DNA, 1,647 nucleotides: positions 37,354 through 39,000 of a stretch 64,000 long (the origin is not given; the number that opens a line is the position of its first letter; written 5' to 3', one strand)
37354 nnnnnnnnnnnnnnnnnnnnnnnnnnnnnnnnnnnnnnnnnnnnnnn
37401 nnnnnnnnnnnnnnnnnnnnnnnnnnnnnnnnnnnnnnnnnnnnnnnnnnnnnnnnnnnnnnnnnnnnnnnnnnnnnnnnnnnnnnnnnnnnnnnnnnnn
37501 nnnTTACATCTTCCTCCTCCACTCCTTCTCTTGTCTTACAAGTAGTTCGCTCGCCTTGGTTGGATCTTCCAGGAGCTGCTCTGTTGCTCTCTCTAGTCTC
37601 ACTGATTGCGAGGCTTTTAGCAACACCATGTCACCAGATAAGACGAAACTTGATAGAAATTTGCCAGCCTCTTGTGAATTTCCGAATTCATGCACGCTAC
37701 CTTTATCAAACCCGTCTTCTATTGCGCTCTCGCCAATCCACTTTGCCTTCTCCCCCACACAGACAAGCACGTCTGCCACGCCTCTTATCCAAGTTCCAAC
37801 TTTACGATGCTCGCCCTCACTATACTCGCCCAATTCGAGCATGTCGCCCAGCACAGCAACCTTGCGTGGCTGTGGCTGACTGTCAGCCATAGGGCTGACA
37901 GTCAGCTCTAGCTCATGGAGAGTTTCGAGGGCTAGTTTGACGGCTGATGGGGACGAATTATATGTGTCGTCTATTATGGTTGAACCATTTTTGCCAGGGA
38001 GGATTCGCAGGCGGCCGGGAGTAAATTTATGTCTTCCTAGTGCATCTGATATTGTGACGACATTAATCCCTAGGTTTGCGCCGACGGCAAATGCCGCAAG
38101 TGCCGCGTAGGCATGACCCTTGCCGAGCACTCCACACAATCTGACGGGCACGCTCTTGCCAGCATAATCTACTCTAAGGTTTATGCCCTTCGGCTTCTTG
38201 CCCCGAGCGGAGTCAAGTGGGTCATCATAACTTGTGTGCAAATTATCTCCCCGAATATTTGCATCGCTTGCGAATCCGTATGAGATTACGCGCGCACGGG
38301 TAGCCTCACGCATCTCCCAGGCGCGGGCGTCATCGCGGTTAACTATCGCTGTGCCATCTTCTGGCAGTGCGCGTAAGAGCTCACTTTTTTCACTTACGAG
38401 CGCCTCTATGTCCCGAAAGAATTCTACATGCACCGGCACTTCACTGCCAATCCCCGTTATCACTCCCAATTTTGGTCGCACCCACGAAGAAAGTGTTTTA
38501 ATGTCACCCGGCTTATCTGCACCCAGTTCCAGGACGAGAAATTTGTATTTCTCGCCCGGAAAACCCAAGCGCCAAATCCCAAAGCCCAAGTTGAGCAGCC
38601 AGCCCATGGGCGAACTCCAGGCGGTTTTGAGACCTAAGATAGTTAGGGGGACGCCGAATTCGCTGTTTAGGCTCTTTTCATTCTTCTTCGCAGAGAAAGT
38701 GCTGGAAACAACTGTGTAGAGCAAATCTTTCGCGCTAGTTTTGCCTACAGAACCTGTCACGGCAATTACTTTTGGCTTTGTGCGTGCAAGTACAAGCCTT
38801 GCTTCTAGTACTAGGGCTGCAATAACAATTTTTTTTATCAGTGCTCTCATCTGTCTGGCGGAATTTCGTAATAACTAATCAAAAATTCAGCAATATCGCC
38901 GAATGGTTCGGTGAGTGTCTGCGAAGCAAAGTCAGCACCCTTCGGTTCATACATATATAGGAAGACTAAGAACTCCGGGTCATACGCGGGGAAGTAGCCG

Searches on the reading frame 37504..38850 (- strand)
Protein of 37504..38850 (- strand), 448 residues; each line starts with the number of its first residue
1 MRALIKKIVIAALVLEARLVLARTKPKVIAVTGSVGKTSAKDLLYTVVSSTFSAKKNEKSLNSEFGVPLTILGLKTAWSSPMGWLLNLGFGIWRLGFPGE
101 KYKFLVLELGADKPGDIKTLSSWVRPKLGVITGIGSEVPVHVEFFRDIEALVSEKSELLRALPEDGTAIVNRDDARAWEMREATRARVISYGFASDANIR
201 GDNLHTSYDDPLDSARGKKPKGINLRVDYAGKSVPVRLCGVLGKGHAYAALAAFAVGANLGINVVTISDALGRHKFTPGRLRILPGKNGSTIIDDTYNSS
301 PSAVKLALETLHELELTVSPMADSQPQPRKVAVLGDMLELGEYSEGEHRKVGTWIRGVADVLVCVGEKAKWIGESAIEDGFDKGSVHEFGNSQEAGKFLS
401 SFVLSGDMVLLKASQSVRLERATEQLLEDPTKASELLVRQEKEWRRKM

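Call 16: find_related_loci(query=window:37504-38850:-, collection=genome_contigs, flank=10000)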
Query window:37504-38850:- (448 aa) in genome_contigs; peptide patterns used: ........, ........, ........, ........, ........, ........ (x = any residue, [..] = any of these).
599 stretches matched a pattern (row limit reached: there are more); 498 encode a relative of the query (tblastn E <= 1e-3); the best 80 are kept; 80 distinct loci.
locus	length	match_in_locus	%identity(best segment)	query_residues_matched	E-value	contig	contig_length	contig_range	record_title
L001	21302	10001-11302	44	1-447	5e-116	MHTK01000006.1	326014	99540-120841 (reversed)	MAG: Candidatus Vogelbacteria bacterium RIFOXYD1_FULL_46_19 rifoxyd1_full_scaffold_21, whole genome shotgun sequence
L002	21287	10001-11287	44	2-447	5e-115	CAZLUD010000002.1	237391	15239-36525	MAG TPA_asm: uncultured Candidatus Saccharibacteria bacterium isolate SRP286056_co2_71 genome assembly, contig: NODE_32_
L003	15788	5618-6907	41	1-447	1e-113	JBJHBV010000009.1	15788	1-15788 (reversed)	MAG: Candidatus Vogelbacteria bacterium isolate SF2967_J5348.metabat2_refined.078 NODE_3529_length_15788_cov_1.156312, w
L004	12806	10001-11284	43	4-447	1e-110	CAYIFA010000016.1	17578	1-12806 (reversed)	MAG TPA_asm: uncultured Candidatus Saccharibacteria bacterium isolate ERP119705_co1_703 genome assembly, contig: NODE_36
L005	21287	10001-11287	44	2-447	4e-110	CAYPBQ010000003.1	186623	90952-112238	MAG TPA_asm: uncultured Candidatus Saccharibacteria bacterium isolate SRP292972_co3_30 genome assembly, contig: NODE_110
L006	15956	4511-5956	41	1-447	4e-108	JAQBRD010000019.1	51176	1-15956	MAG: Candidatus Taylorbacteria bacterium isolate RYN_390 scaffold_2986105, whole genome shotgun sequence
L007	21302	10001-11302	44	1-444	6e-106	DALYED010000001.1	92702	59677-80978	MAG TPA_asm: Candidatus Paceibacterota bacterium isolate CTOTU14244 NODE_32_length_92702_cov_4.363757, whole genome shot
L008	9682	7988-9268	44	1-445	7e-106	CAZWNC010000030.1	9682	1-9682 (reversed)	MAG TPA_asm: uncultured Candidatus Saccharibacteria bacterium isolate SRP286056_co1_690 genome assembly, contig: NODE_92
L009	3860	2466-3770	40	4-444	6e-106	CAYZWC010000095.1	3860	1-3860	MAG TPA_asm: uncultured Gammaproteobacteria bacterium isolate SRP141376_co1_229 genome assembly, contig: NODE_36614_leng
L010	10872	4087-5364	43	6-446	5e-102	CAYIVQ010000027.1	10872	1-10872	MAG TPA_asm: uncultured Candidatus Saccharibacteria bacterium isolate ERP119705_co8_44 genome assembly, contig: NODE_564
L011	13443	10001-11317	43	1-447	4e-102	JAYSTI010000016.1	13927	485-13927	MAG: Candidatus Lloydbacteria bacterium isolate GFS_12411 GFS_12411_15, whole genome shotgun sequence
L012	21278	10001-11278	42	1-447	2e-100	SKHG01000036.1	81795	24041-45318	MAG: Candidatus Campbellbacteria bacterium isolate CSBr16_193 CSBr16-33, whole genome shotgun sequence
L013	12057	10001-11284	41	1-444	3e-99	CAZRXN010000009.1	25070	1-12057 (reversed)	MAG TPA_asm: uncultured Candidatus Saccharibacteria bacterium isolate SRP263527_co1_207 genome assembly, contig: NODE_15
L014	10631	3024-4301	40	1-447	2e-98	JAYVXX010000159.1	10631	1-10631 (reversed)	MAG: Candidatus Paceibacterota bacterium isolate GL85_DN_metabinner_41_sub GL85_DN_metabinner_41_sub_158, whole genome s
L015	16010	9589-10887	42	5-447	1e-97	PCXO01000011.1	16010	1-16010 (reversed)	MAG: Candidatus Yanofskybacteria bacterium CG10_big_fil_rev_8_21_14_0_10_46_23 CG10_8_21_14_0.10_scaffold_5928_c, whole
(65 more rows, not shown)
